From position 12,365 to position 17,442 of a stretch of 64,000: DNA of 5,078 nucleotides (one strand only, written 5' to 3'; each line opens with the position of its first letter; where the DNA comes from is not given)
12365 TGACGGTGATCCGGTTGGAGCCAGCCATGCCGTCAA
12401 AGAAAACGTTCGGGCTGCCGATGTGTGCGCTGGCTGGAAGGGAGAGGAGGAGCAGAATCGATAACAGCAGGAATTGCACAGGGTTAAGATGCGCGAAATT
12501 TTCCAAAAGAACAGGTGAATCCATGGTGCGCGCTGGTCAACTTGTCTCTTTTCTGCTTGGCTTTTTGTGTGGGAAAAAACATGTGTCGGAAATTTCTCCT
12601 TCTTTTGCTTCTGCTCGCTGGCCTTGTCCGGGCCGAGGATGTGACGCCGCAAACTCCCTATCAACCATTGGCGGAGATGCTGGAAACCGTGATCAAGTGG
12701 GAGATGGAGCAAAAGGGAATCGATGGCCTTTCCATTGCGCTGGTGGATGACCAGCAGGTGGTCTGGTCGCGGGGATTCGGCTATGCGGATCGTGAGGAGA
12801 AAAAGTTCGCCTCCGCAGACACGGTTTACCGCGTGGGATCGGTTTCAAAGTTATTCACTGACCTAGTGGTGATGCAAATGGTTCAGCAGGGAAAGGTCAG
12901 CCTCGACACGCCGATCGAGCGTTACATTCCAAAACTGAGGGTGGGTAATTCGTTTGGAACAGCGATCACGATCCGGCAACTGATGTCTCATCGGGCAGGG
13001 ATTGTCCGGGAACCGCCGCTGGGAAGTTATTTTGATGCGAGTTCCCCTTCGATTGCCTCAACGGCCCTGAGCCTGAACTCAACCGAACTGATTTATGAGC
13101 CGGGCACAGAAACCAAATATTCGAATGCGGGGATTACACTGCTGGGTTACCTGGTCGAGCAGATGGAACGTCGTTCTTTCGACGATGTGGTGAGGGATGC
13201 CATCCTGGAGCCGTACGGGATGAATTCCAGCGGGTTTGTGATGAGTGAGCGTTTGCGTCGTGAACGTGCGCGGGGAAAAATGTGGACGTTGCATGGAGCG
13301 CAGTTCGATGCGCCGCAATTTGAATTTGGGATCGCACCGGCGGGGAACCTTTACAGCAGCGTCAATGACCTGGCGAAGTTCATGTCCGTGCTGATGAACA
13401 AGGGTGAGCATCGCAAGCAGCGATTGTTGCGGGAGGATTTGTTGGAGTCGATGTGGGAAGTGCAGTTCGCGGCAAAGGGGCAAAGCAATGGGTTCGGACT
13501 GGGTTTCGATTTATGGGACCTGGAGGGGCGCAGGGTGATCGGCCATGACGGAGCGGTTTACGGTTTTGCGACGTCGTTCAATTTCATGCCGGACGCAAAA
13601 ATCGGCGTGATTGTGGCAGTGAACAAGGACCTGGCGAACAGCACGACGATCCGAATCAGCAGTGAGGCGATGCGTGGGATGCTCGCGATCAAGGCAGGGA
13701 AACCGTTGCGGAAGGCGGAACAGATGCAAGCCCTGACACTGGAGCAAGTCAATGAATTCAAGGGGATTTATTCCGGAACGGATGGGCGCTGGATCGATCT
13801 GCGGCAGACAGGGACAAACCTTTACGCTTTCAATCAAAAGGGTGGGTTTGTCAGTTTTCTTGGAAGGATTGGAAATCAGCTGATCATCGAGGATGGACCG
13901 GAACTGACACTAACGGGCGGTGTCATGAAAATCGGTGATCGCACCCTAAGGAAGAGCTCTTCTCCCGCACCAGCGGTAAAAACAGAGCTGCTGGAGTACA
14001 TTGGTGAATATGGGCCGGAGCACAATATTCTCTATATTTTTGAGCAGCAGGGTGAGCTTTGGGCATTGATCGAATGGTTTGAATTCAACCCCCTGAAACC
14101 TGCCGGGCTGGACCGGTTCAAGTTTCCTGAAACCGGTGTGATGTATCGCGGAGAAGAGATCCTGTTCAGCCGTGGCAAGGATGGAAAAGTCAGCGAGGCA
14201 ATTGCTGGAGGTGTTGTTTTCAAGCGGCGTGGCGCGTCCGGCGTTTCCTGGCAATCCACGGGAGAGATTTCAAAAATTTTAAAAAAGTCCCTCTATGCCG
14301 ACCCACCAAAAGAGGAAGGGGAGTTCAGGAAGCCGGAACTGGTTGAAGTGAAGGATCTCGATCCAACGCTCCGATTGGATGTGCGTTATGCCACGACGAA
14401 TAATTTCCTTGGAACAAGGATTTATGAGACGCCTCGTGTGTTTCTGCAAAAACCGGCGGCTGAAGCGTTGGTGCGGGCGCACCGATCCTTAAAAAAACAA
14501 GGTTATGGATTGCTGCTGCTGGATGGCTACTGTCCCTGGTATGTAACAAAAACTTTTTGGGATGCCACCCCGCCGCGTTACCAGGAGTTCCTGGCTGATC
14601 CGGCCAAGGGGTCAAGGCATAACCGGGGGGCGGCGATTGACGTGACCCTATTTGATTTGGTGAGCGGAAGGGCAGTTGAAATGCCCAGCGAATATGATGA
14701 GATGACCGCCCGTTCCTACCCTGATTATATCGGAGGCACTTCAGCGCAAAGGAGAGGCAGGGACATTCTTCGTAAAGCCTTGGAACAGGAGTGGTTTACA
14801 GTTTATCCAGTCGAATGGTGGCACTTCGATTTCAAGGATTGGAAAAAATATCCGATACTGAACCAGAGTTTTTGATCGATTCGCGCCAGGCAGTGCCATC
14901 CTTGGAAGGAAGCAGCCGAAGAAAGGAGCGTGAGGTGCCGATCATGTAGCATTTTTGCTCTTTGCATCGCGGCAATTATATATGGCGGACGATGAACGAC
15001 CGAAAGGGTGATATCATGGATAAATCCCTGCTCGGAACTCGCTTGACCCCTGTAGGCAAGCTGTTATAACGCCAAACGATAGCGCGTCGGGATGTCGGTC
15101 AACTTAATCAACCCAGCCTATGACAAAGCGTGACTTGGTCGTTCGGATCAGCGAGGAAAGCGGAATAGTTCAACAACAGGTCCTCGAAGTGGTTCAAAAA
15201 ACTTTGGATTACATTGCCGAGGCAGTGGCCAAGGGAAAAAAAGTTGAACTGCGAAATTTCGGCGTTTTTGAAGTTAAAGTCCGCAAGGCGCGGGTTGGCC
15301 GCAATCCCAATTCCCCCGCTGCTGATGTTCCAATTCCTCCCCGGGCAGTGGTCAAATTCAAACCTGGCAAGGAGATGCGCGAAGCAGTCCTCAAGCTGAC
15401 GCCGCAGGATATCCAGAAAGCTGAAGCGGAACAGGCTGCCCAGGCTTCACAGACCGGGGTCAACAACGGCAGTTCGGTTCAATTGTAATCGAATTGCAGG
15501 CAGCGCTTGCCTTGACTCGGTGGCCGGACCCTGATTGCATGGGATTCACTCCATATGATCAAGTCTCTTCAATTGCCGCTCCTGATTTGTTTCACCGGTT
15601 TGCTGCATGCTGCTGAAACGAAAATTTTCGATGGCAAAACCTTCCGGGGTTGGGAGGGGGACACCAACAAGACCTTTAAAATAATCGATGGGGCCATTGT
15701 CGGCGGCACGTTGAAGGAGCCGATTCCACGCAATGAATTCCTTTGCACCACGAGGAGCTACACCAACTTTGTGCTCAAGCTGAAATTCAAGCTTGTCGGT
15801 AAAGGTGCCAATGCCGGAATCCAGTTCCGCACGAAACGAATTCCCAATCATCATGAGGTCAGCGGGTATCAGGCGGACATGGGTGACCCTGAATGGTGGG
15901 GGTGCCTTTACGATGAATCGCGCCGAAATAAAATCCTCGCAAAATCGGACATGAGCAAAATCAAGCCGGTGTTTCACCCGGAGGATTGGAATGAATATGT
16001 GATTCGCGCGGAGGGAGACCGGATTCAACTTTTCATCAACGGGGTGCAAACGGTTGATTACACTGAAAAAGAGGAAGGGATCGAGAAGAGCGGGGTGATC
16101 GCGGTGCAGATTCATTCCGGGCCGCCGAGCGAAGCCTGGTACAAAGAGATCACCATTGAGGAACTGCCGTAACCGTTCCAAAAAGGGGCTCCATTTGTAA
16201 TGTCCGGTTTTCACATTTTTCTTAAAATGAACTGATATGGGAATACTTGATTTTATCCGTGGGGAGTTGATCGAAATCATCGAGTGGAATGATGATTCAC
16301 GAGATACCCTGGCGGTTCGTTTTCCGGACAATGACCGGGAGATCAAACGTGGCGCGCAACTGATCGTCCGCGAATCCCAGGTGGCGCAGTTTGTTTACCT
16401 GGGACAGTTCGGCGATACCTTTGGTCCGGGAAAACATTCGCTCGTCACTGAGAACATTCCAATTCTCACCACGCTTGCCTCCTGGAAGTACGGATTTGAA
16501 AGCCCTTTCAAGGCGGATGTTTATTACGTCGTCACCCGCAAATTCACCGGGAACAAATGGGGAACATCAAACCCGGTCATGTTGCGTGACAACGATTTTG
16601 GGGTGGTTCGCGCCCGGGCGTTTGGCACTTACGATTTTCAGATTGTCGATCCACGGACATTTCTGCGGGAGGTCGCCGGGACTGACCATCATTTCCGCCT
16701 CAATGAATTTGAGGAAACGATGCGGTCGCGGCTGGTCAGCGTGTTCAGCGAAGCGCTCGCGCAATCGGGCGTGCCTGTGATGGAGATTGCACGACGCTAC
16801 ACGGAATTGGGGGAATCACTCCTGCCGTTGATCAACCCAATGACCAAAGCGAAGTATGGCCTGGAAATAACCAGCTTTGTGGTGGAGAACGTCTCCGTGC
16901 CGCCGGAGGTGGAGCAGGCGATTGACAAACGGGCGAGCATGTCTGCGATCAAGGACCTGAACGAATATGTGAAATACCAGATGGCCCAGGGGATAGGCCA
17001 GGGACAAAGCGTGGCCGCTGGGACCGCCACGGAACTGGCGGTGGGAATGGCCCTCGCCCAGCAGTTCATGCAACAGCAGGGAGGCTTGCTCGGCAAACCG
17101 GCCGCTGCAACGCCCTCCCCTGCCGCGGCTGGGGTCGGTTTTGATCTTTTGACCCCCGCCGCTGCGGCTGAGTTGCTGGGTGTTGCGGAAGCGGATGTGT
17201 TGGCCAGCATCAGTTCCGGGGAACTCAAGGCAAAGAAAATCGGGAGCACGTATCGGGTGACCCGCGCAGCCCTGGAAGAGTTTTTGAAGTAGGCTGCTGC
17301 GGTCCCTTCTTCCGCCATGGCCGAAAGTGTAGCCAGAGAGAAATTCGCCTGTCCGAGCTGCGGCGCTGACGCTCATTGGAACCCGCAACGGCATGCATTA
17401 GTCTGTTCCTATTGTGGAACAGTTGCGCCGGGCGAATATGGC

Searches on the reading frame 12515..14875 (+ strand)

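Call 111: search_protein_families(library=pfam, proteins=[window:12515-14875:+], max_evalue=0.000001)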
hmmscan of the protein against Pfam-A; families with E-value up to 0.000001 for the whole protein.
window:12515-14875:+ (786 aa): 2 families
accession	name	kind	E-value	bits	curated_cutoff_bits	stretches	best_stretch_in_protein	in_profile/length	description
PF00144.29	Beta-lactamase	-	5.9e-69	233.2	27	1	59-373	4-312/329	Beta-lactamase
PF01427.22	Peptidase_M15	-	5.9e-31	108.2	27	1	608-776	4-187/199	D-ala-D-ala dipeptidase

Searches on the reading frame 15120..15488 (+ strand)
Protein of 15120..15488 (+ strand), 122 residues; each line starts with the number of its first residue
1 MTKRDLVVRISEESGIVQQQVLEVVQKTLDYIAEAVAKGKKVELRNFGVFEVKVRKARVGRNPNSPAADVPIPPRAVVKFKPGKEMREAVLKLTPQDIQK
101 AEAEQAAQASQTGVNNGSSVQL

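Call 111: search_protein_families(library=pfam, proteins=[window:15120-15488:+], max_evalue=0.000001)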
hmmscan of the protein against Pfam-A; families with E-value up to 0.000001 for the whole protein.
window:15120-15488:+ (122 aa): 2 families
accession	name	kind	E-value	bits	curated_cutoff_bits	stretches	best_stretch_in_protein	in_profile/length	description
PF00216.26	Bac_DNA_binding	-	1.2e-27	96.4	22.4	1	1-90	1-89/90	Bacterial DNA-binding protein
PF18291.6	HU-HIG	-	9.3e-09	35.8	26.2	1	2-92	33-120/125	HU domain fused to wHTH, Ig, or Glycine-rich motif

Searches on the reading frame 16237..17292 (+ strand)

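Call 111: search_protein_families(library=pfam, proteins=[window:16237-17292:+], max_evalue=0.000001)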
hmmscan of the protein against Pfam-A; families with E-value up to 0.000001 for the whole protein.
window:16237-17292:+ (351 aa): 3 families
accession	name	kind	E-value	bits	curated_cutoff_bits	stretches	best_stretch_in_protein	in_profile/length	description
PF13421.11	Band_7_1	-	1.9e-82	276.4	24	1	27-236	2-210/211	SPFH domain-Band 7 family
PF01145.31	Band_7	-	1.7e-10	41.7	23.6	1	43-243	2-166/176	SPFH domain / Band 7 family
PF12728.13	HTH_17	-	2.8e-09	37.5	27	1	304-350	1-47/51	Helix-turn-helix domain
